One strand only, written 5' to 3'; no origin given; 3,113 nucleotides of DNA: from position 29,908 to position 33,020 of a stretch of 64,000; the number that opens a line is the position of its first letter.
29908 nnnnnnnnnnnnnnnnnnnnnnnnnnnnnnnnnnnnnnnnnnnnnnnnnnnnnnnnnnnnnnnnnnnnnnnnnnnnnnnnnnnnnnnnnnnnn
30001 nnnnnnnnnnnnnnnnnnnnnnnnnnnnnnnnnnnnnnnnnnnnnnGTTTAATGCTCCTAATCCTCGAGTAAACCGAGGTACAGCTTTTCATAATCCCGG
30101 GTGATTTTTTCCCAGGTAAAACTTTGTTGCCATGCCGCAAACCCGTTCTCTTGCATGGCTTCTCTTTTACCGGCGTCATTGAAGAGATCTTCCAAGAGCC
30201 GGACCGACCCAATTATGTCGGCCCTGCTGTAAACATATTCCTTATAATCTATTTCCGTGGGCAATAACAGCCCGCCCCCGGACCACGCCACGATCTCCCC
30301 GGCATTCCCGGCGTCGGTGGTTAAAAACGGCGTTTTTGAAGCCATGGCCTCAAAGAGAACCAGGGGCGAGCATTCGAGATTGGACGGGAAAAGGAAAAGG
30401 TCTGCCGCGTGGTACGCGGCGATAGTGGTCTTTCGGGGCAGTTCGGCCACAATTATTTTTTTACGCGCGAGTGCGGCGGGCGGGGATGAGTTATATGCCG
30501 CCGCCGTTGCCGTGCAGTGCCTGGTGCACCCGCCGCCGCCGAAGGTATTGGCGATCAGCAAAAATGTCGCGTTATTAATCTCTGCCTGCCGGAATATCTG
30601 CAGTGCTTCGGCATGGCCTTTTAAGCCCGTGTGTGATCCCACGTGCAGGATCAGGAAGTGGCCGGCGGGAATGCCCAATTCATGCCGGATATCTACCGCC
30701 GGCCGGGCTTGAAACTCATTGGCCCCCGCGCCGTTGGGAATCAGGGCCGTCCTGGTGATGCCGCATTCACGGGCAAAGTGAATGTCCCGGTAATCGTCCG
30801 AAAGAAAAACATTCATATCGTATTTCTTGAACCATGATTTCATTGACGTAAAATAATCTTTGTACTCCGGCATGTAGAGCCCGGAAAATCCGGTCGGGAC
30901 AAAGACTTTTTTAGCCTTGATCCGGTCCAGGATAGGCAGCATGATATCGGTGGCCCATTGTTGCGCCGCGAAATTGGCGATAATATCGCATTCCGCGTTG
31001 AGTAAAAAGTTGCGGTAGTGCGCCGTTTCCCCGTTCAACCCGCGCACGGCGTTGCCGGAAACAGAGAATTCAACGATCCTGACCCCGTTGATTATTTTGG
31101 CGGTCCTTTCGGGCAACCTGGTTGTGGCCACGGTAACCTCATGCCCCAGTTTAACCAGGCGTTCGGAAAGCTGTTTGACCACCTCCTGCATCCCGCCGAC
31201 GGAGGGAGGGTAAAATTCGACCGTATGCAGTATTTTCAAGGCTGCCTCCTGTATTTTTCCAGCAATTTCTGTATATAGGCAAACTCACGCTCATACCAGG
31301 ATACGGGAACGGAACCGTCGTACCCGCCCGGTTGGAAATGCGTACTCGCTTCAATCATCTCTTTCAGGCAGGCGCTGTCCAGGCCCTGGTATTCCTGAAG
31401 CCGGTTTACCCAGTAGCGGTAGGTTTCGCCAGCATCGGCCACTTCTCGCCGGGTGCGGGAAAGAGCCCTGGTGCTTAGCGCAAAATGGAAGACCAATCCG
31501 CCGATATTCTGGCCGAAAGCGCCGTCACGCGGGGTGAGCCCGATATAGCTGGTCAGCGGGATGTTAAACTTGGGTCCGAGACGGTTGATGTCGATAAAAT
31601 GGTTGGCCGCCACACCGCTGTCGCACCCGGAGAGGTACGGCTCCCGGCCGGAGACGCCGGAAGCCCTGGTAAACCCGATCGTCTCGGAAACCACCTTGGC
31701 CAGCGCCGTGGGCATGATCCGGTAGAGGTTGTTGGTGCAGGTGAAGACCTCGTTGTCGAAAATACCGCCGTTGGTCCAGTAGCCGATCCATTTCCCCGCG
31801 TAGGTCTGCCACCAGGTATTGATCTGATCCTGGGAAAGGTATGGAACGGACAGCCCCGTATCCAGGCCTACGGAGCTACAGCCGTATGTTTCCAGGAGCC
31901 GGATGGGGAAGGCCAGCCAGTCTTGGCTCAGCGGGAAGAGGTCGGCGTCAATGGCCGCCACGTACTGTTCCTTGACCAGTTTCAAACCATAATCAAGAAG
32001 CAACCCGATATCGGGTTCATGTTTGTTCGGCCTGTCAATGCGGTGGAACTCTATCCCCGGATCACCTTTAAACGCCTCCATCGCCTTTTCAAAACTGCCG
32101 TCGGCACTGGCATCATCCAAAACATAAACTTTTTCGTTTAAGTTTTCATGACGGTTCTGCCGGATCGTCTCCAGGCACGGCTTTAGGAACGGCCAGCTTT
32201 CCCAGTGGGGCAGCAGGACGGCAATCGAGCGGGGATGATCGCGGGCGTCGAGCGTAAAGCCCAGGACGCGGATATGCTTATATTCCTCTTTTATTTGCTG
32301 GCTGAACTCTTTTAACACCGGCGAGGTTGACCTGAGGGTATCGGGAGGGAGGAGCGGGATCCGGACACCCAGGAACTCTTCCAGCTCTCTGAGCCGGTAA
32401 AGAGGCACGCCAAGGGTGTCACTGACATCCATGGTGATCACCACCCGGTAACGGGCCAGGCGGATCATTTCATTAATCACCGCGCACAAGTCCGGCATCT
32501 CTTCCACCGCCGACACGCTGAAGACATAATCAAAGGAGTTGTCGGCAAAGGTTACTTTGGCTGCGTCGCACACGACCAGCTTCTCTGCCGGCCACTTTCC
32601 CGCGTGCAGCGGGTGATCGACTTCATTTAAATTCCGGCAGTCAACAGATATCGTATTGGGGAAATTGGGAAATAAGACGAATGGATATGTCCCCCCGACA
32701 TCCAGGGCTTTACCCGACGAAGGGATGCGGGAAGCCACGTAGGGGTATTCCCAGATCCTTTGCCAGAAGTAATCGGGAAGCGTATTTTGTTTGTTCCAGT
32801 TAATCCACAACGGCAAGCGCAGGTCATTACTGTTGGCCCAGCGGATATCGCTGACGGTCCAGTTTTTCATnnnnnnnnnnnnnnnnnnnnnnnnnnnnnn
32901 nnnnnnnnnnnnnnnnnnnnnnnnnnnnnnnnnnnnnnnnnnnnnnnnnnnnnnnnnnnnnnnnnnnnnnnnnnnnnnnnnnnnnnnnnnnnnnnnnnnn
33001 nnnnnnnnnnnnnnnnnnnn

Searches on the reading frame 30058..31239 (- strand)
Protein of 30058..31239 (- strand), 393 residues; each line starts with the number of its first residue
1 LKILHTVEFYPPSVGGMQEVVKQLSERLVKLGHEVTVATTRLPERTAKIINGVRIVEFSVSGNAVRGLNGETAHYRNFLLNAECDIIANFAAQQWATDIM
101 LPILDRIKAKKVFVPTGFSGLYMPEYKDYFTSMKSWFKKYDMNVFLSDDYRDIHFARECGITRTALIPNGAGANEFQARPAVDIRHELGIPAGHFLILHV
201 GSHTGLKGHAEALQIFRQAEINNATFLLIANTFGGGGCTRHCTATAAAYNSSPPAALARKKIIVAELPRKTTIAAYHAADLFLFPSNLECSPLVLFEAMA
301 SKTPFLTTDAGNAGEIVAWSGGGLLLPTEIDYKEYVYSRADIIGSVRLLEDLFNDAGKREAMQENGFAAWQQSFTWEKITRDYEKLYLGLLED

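Call 8: search_protein_families(library=pfam, proteins=[window:30058-31239:-], max_evalue=0.00001)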
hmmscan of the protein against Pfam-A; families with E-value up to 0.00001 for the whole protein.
window:30058-31239:- (393 aa): 3 families
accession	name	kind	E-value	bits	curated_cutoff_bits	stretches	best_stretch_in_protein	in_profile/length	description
PF00534.26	Glycos_transf_1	-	3.4e-13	49.9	26.4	1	184-336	5-149/172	Glycosyl transferases group 1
PF13692.12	Glyco_trans_1_4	-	7.7e-10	39.6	27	1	261-328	60-126/142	Glycosyl transferases group 1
PF13439.12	Glyco_transf_4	-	1.1e-08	35.8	28.5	1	14-170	1-165/170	Glycosyltransferase Family 4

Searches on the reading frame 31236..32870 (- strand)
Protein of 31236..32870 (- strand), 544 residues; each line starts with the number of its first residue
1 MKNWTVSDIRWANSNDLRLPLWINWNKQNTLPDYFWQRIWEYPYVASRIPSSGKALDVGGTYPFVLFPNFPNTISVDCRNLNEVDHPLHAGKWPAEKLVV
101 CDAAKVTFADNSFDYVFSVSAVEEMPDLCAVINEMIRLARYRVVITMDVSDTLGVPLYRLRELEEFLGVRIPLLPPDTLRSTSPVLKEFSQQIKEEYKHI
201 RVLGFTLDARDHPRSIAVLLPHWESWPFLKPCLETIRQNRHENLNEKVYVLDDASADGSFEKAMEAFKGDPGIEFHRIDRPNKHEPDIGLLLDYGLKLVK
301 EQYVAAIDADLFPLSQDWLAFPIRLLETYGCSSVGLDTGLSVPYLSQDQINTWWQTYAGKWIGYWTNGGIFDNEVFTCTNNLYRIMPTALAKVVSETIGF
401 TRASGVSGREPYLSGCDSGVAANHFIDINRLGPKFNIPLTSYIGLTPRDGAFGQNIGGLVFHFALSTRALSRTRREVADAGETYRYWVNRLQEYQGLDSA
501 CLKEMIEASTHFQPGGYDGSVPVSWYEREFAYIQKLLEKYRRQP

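Call 8: search_protein_families(library=pfam, proteins=[window:31236-32870:-], max_evalue=0.00001)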
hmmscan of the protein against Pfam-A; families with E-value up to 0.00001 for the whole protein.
window:31236-32870:- (544 aa): 2 families
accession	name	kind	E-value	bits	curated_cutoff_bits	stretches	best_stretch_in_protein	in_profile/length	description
PF00535.33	Glycos_transf_2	-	1.8e-08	34.9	23.3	1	218-327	2-104/168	Glycosyl transferase family 2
PF08241.18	Methyltransf_11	-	3.9e-06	27.8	21.2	1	96-140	44-88/95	Methyltransferase domain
